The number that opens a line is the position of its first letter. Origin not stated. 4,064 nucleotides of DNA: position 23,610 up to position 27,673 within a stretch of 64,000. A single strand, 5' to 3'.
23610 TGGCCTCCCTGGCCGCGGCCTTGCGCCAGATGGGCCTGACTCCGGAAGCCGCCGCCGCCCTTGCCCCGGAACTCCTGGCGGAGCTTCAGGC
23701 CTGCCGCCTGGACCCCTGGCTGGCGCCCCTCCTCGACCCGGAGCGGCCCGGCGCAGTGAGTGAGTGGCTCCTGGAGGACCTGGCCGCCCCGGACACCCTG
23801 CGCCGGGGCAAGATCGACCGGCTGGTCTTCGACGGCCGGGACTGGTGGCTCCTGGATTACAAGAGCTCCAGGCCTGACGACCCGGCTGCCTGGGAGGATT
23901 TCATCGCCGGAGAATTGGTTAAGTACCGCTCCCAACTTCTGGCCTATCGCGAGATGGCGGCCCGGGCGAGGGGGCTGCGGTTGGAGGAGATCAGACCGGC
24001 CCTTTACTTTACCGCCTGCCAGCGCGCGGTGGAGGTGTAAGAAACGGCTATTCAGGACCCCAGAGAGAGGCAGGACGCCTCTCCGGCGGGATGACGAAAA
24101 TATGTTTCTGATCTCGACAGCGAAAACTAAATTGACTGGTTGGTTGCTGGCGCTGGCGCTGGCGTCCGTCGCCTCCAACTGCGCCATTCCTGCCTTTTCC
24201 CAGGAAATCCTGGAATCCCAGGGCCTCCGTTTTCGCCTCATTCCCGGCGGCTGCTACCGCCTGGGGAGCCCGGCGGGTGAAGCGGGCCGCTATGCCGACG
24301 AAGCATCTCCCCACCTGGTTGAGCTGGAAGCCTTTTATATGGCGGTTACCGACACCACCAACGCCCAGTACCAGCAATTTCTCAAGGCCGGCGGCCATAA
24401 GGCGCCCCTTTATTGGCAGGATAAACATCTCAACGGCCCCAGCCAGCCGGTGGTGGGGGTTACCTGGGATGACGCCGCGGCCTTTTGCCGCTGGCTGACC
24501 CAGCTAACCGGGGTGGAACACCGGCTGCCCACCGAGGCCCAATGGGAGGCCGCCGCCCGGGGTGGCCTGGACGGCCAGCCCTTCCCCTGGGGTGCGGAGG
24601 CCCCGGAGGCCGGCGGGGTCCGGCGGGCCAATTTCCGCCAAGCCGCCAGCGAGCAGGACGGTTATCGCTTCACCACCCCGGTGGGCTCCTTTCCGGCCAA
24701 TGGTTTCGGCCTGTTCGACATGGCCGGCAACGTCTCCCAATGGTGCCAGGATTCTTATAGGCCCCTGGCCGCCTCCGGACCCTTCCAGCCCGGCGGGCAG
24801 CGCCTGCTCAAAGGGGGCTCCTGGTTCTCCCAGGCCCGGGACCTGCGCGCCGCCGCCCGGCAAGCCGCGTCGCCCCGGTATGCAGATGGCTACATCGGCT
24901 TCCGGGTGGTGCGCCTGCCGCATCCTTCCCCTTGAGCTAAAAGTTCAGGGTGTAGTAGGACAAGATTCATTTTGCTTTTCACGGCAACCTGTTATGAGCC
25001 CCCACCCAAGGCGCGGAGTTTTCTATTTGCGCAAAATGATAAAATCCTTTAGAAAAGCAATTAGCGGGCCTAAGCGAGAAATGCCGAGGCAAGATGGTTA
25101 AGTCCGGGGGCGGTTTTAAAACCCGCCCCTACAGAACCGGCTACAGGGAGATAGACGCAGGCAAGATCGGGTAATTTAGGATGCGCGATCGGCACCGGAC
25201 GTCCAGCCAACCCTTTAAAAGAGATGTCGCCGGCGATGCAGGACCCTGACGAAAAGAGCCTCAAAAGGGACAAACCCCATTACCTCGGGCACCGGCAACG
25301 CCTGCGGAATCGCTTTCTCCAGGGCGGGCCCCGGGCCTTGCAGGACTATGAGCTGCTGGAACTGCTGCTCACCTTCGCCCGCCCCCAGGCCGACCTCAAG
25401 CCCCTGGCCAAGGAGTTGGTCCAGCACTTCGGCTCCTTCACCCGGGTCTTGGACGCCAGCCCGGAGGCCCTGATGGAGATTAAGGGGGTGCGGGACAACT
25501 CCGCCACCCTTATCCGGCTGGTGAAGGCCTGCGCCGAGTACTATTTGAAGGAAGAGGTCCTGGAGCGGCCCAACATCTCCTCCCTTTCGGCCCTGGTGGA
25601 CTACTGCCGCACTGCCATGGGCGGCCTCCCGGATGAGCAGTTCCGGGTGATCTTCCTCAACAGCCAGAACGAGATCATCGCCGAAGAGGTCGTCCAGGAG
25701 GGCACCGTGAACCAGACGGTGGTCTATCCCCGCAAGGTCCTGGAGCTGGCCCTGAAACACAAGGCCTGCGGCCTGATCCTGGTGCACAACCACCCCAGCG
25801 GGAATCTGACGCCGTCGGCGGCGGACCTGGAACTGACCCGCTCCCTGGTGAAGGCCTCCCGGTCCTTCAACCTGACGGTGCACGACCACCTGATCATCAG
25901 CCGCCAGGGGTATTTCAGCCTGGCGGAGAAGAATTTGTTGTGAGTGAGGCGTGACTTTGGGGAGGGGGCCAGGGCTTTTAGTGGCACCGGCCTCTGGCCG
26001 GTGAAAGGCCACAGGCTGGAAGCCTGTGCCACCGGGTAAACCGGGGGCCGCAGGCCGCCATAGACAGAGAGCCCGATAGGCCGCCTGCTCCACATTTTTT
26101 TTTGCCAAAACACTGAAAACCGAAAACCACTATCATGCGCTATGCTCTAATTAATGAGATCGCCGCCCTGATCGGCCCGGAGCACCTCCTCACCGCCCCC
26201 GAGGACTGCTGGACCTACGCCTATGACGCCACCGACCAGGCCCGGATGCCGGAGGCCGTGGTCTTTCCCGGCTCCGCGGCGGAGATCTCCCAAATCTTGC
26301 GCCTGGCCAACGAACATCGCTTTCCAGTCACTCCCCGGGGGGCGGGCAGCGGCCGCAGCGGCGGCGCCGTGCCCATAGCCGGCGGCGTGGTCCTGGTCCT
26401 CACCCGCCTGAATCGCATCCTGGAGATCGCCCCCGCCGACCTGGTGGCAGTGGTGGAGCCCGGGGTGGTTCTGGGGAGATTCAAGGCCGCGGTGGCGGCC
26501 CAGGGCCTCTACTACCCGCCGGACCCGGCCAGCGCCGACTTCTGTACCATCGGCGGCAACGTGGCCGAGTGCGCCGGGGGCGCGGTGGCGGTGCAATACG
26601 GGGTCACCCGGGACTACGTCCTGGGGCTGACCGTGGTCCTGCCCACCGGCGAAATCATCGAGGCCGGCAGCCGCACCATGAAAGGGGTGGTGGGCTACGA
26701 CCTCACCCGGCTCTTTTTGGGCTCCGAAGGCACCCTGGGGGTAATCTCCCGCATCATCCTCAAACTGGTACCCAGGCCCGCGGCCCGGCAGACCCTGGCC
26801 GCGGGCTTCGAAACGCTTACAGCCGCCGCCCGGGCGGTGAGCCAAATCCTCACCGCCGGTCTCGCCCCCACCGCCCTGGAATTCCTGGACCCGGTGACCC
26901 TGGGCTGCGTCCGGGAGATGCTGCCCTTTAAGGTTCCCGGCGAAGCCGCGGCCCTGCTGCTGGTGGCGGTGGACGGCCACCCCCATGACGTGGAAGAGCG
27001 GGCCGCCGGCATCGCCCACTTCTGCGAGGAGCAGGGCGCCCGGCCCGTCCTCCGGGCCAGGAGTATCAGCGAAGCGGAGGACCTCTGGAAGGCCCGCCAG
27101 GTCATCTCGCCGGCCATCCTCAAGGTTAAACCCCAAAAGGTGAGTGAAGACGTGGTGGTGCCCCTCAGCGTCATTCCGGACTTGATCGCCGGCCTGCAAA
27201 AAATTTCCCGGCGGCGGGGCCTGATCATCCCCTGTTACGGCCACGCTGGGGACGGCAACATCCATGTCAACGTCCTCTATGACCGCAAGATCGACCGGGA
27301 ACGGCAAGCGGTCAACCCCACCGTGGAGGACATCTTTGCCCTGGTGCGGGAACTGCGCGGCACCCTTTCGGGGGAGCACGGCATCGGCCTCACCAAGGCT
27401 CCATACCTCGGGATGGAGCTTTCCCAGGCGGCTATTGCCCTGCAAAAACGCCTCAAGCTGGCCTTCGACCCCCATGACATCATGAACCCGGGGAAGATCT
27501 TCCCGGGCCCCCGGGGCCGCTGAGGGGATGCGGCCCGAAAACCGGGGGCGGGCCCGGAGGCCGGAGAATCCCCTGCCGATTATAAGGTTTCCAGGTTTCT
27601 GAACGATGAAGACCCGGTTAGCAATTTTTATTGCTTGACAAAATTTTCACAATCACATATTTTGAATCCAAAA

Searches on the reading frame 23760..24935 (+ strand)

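Call 49: search_protein_families(library=pfam, proteins=[window:23760-24935:+], max_evalue=0.00001)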
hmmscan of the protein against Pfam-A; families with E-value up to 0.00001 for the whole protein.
window:23760-24935:+ (391 aa): 1 family
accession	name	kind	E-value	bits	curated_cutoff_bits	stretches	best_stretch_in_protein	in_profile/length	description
PF03781.23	FGE-sulfatase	-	1.8e-56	192.1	23.3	1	160-385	7-255/255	Sulfatase-modifying factor enzyme 1-like domain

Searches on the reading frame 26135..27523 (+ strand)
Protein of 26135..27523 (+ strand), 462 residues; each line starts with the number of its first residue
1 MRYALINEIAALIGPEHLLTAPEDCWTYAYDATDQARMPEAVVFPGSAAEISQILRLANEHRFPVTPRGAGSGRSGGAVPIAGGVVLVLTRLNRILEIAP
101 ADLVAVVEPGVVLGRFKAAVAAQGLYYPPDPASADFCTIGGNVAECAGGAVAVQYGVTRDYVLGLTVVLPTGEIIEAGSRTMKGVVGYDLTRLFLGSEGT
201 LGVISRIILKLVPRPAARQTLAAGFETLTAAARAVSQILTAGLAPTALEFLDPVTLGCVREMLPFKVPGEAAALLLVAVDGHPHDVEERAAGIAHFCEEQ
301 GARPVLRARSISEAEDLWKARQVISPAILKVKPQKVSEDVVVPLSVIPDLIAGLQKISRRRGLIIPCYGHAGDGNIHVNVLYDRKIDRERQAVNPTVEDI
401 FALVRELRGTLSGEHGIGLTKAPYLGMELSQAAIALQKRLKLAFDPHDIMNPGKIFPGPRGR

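Call 12: search_protein_families(library=pfam, proteins=[window:26135-27523:+], max_evalue=0.00001)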
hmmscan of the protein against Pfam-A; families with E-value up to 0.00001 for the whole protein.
window:26135-27523:+ (462 aa): 2 families
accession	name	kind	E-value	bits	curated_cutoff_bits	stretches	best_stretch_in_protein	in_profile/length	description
PF02913.24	FAD-oxidase_C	-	8.7e-67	225.9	21.2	1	215-455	2-248/248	FAD linked oxidases, C-terminal domain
PF01565.28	FAD_binding_4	-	7.3e-43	146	26.4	1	39-177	1-138/139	FAD binding domain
